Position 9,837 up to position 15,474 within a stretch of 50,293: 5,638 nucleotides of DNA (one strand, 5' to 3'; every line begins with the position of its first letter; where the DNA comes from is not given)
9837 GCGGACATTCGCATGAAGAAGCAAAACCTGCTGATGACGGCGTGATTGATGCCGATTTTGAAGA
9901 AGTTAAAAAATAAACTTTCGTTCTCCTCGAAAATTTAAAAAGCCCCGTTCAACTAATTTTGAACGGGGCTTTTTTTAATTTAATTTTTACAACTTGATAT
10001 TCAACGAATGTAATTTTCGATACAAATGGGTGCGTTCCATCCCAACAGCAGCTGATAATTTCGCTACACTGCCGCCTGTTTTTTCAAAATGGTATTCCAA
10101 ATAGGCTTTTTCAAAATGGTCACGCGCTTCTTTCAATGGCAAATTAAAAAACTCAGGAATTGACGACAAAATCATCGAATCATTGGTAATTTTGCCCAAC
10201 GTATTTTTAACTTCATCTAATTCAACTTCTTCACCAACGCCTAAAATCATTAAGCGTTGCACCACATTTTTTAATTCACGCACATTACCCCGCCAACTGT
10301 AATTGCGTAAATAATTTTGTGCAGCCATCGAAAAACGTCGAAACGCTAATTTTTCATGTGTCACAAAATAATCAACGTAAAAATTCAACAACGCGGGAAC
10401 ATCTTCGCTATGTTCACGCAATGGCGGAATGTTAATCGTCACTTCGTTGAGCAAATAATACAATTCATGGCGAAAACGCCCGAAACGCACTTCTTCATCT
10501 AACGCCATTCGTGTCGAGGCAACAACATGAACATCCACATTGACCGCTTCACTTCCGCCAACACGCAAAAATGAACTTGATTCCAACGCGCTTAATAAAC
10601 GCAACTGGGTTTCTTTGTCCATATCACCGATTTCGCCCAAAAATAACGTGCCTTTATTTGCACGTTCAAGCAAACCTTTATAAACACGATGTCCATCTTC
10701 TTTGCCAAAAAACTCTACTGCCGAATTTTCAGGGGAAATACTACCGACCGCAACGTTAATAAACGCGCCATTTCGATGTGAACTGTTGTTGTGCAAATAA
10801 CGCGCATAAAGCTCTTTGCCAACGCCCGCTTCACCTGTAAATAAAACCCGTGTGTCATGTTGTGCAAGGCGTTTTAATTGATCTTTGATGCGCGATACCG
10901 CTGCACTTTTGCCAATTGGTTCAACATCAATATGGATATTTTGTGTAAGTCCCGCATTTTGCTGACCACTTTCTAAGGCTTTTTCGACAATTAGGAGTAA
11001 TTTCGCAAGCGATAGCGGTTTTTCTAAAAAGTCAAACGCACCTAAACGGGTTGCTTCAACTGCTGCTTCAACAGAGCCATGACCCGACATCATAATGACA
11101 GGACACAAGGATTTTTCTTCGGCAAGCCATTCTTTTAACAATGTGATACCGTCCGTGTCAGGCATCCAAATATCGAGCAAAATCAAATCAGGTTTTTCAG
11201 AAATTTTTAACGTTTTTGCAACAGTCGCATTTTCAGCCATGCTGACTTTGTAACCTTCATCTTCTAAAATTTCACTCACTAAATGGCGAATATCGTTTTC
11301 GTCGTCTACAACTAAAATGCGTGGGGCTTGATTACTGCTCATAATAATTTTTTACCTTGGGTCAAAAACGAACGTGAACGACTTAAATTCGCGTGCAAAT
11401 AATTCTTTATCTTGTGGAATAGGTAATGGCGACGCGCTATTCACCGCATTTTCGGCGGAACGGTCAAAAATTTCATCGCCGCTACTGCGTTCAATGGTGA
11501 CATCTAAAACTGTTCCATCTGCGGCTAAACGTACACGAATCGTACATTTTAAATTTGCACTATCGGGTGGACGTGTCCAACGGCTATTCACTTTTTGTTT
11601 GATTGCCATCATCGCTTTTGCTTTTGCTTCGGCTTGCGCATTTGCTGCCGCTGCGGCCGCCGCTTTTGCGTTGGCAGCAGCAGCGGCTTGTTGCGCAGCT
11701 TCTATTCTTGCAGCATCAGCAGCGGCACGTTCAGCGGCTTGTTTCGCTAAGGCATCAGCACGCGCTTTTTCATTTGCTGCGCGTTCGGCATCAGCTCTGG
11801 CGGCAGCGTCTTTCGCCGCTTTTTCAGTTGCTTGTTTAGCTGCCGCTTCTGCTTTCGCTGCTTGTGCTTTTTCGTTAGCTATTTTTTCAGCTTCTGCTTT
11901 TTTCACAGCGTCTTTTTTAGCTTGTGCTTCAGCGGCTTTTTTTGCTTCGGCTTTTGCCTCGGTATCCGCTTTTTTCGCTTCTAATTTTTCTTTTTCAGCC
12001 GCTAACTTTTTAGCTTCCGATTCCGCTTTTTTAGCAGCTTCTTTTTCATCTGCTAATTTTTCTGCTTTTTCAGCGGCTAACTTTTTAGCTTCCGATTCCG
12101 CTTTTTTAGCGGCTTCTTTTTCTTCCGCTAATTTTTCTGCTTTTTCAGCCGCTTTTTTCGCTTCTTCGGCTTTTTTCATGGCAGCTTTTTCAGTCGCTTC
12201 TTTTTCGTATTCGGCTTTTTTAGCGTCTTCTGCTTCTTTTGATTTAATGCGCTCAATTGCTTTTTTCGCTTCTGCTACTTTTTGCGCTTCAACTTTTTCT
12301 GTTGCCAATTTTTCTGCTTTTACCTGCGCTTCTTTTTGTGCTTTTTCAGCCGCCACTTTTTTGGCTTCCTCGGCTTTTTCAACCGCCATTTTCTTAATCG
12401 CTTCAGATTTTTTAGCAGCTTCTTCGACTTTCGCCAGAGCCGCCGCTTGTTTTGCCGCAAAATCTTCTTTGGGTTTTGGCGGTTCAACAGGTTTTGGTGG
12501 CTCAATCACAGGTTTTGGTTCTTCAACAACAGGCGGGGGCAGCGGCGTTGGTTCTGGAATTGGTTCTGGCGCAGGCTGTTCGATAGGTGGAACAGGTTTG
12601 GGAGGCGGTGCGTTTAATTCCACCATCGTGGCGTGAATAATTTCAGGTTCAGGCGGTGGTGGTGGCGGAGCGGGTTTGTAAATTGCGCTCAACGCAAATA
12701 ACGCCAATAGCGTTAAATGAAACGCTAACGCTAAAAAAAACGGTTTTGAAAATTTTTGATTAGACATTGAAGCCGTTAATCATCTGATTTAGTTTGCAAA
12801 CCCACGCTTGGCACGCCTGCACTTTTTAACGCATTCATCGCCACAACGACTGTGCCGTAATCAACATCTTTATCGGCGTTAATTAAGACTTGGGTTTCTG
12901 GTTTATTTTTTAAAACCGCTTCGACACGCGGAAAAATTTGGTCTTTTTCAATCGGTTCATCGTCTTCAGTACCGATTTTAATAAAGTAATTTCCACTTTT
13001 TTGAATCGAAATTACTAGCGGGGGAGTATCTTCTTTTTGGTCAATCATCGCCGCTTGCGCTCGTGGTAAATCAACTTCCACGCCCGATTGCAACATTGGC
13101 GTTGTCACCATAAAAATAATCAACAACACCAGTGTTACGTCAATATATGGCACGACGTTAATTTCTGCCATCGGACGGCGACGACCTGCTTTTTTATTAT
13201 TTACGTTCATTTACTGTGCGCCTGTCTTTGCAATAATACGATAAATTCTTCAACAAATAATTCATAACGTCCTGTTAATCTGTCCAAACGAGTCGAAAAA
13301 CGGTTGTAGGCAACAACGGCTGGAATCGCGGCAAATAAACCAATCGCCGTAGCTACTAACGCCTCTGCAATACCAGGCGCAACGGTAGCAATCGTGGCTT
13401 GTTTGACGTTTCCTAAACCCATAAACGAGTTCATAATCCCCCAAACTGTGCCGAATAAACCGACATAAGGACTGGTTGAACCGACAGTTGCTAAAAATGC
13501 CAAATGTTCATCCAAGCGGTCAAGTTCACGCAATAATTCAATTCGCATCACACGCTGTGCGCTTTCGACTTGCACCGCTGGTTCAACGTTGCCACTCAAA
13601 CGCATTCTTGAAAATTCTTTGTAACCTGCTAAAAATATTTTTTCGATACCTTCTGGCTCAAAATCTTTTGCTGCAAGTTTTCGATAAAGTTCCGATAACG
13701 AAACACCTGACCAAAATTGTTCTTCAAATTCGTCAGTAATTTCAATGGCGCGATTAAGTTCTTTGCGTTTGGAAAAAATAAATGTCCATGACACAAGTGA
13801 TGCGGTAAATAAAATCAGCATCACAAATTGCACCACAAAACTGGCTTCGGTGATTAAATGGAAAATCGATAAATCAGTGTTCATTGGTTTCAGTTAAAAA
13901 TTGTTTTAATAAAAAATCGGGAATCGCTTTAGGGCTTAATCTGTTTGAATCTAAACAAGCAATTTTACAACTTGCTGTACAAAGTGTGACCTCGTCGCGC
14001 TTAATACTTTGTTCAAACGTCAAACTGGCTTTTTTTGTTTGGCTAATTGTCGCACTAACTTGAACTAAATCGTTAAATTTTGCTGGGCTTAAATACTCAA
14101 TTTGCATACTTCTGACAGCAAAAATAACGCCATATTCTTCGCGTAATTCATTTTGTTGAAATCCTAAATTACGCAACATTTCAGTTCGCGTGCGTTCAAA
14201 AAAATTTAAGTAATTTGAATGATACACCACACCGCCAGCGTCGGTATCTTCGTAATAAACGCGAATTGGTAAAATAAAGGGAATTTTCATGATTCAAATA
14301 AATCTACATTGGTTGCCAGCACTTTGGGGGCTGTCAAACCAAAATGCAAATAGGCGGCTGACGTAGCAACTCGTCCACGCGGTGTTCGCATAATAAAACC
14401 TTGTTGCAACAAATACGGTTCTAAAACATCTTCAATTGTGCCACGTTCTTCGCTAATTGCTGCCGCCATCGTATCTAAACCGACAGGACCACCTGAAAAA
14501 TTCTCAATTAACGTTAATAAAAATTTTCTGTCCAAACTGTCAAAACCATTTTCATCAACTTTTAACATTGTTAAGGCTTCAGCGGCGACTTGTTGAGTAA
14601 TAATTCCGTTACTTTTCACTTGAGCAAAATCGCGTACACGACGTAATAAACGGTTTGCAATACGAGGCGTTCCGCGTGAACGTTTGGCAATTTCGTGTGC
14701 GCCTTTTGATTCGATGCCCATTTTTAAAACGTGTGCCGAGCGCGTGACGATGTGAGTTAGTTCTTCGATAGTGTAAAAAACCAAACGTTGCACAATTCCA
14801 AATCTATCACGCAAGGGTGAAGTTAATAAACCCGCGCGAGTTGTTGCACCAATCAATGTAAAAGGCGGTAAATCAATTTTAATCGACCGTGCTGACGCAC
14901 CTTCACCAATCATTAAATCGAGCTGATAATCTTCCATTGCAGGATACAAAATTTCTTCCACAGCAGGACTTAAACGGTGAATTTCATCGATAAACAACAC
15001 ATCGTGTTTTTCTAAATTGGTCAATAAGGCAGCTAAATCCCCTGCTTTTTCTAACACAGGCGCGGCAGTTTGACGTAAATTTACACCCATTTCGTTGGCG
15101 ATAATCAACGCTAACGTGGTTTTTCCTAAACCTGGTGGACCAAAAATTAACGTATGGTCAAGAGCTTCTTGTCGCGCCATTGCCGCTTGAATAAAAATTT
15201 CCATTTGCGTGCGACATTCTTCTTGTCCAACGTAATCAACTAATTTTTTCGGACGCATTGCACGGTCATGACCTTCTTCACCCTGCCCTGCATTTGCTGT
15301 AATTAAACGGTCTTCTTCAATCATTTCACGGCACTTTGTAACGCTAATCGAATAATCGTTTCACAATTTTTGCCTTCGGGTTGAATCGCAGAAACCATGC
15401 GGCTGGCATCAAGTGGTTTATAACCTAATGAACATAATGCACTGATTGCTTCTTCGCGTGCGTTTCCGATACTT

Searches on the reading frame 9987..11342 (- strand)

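Call 35: search_protein_families(library=pfam, proteins=[window:9987-11342:-], max_evalue=0.00001)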
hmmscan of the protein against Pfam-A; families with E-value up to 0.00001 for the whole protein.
window:9987-11342:- (451 aa): 4 families
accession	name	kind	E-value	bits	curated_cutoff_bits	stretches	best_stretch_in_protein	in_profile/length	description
PF00158.32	Sigma54_activat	-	9.3e-42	143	20.2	1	143-303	2-167/168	Sigma-54 interaction domain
PF00072.30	Response_reg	-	3.6e-28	98.4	30.2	1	9-119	1-110/111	Response regulator receiver domain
PF14532.12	Sigma54_activ_2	-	4.8e-26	92.1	25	1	143-308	1-138/138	Sigma-54 interaction domain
PF25601.1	AAA_lid_14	-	4.5e-18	65.3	27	1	309-385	1-77/87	AAA+ ATPase lid domain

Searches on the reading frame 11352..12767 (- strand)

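Call 35: search_protein_families(library=pfam, proteins=[window:11352-12767:-], max_evalue=0.00001)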
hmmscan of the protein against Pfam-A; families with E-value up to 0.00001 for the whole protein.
window:11352-12767:- (471 aa): 3 families
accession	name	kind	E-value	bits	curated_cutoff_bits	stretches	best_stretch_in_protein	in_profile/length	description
PF13103.11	TonB_2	-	1.9e-15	57.2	22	1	389-457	8-78/85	TonB C terminal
PF06519.16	TolA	-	6.2e-08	33.2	25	1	378-462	9-90/96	TolA C-terminal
PF03544.19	TonB_C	-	1.6e-07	32.1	24.6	1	408-468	18-77/79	Gram-negative bacterial TonB protein C-terminal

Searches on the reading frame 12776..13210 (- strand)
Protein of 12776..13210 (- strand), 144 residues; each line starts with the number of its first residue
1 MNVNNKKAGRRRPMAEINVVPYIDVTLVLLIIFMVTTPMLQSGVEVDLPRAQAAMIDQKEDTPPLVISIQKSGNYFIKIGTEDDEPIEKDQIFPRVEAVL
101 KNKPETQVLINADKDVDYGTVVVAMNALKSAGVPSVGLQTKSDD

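Call 35: search_protein_families(library=pfam, proteins=[window:12776-13210:-], max_evalue=0.00001)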
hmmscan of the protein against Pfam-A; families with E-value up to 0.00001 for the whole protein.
window:12776-13210:- (144 aa): 1 family
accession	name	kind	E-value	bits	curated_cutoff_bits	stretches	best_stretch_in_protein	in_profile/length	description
PF02472.21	ExbD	-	8.4e-28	97.4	25.4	1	11-141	2-126/128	Biopolymer transport protein ExbD/TolR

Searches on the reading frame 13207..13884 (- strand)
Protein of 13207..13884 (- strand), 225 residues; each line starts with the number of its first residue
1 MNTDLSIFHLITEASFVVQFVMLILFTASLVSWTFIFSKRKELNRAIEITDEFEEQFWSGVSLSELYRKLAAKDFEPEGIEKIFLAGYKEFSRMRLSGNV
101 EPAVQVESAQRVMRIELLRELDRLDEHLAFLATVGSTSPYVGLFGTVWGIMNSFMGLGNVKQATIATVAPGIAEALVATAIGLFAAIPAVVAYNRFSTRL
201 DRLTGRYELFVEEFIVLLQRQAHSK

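Call 35: search_protein_families(library=pfam, proteins=[window:13207-13884:-], max_evalue=0.00001)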
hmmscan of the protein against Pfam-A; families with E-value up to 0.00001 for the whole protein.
window:13207-13884:- (225 aa): 1 family
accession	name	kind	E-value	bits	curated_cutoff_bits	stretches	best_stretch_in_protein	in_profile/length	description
PF01618.21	MotA_ExbB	-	1.7e-39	134.9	22.9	1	80-208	6-126/127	MotA/TolQ/ExbB proton channel family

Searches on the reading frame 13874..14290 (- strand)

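Call 35: search_protein_families(library=pfam, proteins=[window:13874-14290:-], max_evalue=0.00001)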
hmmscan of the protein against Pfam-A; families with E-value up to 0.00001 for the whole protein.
window:13874-14290:- (138 aa): 2 families
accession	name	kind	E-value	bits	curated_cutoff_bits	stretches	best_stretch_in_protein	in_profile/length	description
PF13279.12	4HBT_2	-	7e-17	62.5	25.5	1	14-131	4-122/122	Thioesterase-like superfamily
PF03061.28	4HBT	-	2.1e-16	60.4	20.6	1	19-104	1-78/79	Thioesterase superfamily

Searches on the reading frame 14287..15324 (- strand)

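Call 35: search_protein_families(library=pfam, proteins=[window:14287-15324:-], max_evalue=0.00001)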
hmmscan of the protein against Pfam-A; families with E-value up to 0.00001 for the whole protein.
window:14287-15324:- (345 aa): 5 families
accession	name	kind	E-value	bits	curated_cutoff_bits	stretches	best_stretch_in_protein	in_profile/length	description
PF05496.18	RuvB_N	-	2e-80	268.6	27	1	23-181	1-159/159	Holliday junction DNA helicase RuvB P-loop domain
PF17864.7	AAA_lid_4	-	2.5e-34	117.3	27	1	184-257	1-74/74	RuvB AAA lid domain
PF05491.19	RuvB_C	-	3.1e-25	88.4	24.7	1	258-328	1-71/72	RuvB C-terminal winged helix domain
PF00004.35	AAA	-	5.5e-21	75.8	21.2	1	59-179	2-127/131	ATPase family associated with various cellular activities (AAA)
PF07728.20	AAA_5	-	1.8e-08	34.9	22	1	57-175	1-139/139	AAA domain (dynein-related subfamily)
